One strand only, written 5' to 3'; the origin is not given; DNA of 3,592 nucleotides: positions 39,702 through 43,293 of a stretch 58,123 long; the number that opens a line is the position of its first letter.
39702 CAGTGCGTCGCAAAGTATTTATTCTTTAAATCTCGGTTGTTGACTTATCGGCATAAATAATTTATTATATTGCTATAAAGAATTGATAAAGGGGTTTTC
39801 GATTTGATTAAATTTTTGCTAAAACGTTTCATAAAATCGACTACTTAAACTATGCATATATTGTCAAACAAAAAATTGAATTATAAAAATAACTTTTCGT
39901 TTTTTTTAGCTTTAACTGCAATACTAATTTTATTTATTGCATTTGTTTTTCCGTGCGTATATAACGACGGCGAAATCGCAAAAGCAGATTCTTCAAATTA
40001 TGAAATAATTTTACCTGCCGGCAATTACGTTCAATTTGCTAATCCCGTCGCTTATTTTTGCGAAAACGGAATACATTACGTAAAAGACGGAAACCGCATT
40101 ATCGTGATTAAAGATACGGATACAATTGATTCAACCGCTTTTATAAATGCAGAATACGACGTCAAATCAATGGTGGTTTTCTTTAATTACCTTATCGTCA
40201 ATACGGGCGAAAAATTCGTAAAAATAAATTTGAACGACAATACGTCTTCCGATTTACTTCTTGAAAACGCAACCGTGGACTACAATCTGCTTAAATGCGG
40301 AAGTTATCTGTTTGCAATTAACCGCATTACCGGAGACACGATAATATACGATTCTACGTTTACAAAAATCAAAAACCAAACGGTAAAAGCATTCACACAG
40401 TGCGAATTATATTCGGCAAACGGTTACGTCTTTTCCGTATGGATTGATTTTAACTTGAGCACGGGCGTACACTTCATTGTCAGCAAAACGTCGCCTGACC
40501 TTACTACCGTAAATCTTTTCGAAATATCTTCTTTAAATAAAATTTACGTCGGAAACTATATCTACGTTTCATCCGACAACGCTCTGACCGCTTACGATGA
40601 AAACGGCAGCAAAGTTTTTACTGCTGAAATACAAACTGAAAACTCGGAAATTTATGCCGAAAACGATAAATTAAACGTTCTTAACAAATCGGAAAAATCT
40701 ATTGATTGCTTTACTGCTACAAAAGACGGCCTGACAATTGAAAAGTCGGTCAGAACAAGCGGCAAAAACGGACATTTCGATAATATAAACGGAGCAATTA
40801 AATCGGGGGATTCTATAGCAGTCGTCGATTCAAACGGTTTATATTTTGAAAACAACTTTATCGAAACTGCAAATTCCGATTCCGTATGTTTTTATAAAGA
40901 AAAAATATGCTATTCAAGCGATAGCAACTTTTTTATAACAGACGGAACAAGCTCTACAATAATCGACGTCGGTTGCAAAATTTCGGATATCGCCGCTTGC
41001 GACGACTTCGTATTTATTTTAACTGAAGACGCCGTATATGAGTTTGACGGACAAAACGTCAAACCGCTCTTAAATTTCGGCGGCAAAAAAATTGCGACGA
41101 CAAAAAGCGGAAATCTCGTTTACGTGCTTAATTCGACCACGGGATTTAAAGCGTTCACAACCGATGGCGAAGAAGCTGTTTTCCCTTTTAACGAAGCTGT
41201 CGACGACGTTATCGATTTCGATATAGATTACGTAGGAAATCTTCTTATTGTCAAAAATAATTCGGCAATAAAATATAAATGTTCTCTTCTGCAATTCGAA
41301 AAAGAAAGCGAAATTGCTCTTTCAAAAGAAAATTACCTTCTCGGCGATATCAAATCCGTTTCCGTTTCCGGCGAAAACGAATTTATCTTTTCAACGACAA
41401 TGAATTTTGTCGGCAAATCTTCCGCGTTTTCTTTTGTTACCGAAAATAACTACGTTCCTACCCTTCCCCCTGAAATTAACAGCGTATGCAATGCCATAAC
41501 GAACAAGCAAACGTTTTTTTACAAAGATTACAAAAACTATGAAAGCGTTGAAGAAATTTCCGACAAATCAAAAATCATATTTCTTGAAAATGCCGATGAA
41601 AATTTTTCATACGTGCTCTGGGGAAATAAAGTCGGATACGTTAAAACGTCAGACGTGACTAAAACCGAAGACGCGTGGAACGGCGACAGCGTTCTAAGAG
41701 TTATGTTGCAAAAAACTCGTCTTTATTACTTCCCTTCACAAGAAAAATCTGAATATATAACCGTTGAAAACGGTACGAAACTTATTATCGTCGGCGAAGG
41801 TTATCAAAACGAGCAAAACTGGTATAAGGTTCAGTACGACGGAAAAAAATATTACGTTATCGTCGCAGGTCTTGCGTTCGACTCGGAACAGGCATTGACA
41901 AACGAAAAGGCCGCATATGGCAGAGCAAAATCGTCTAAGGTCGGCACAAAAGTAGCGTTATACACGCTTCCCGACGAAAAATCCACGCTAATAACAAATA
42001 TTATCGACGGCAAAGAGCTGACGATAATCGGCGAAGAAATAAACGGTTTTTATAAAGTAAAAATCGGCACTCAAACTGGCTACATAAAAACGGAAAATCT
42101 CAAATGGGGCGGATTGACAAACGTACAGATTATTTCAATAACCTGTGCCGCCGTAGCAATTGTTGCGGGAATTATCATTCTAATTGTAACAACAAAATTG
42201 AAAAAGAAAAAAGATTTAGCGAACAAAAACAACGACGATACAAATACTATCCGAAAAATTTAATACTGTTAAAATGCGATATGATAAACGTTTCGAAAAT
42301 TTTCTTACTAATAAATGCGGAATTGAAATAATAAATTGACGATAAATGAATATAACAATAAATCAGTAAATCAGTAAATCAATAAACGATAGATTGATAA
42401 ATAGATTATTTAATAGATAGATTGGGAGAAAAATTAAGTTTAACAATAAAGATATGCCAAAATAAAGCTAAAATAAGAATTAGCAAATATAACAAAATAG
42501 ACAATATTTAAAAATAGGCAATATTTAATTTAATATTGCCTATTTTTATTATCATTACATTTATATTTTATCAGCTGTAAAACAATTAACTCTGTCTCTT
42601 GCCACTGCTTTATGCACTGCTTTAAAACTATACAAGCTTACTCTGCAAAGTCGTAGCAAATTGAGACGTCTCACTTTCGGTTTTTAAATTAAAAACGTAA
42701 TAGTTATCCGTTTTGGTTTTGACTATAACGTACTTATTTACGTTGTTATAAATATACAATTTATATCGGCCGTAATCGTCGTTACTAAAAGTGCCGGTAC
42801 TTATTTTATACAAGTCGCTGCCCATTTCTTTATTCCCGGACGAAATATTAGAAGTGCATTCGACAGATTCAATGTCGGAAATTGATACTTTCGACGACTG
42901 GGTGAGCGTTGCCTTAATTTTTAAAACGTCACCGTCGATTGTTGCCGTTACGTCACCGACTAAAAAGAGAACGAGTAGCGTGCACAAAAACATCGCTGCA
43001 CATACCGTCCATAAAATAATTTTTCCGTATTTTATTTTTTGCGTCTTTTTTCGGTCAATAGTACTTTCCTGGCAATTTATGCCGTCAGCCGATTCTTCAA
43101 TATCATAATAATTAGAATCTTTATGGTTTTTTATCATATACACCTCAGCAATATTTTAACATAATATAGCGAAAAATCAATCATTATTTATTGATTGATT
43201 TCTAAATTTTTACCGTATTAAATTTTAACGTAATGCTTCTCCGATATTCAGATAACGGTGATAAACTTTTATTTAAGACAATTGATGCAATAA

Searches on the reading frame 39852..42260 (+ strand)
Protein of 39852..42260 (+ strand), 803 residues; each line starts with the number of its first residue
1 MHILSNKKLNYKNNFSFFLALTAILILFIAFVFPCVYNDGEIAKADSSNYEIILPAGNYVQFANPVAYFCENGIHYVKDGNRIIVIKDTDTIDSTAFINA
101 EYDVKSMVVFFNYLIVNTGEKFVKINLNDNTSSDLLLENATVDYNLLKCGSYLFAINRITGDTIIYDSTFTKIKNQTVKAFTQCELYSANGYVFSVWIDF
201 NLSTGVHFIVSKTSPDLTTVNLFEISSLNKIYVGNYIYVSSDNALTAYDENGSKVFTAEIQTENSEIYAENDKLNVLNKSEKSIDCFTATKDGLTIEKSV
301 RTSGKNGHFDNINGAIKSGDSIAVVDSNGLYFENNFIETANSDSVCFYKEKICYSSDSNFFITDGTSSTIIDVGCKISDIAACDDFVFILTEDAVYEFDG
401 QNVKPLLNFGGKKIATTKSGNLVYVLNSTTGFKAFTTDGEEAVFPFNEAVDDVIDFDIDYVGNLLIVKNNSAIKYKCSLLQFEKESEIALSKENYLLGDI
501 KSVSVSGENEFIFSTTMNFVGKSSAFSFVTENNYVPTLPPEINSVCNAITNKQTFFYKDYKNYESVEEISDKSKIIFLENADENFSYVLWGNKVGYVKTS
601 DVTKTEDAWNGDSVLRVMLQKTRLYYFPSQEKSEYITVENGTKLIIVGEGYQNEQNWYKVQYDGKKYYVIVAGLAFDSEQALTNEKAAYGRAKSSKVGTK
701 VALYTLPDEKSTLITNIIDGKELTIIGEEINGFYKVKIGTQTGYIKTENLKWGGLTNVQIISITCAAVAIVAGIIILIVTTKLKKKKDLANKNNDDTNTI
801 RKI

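Call 19: search_protein_families(library=pfam, proteins=[window:39852-42260:+], max_evalue=0.01)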
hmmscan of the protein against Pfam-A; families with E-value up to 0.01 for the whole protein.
window:39852-42260:+ (803 aa): 1 family
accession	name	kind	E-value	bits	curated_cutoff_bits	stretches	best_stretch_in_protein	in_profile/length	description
PF08239.17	SH3_3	-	2.7e-10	40.7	27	2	701-751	3-54/54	Bacterial SH3 domain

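Call 55: search_protein_families(library=padloc, proteins=[window:39852-42260:+], max_evalue=0.01)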
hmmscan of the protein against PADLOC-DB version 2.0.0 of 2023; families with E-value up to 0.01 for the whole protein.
window:39852-42260:+ (803 aa): 0 families

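Call 56: search_protein_families(library=ncbifam, proteins=[window:39852-42260:+], max_evalue=0.001)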
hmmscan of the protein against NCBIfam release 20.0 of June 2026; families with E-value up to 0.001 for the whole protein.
window:39852-42260:+ (803 aa): 0 families

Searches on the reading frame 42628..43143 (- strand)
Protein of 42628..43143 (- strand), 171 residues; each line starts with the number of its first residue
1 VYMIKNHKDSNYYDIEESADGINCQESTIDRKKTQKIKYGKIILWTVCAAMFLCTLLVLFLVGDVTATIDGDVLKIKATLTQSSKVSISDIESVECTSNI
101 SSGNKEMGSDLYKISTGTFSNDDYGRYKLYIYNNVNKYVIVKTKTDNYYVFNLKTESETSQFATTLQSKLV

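Call 19: search_protein_families(library=pfam, proteins=[window:42628-43143:-], max_evalue=0.01)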
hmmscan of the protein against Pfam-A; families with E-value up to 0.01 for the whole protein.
window:42628-43143:- (171 aa): 2 families
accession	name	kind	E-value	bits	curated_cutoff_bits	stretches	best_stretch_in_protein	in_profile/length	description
PF10882.14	bPH_5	-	4.9e-08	33.4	22.5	1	67-150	3-84/100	Bacterial PH domain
PF06713.17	bPH_4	-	0.0025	18.3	22.9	1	68-117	4-51/74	Bacterial PH domain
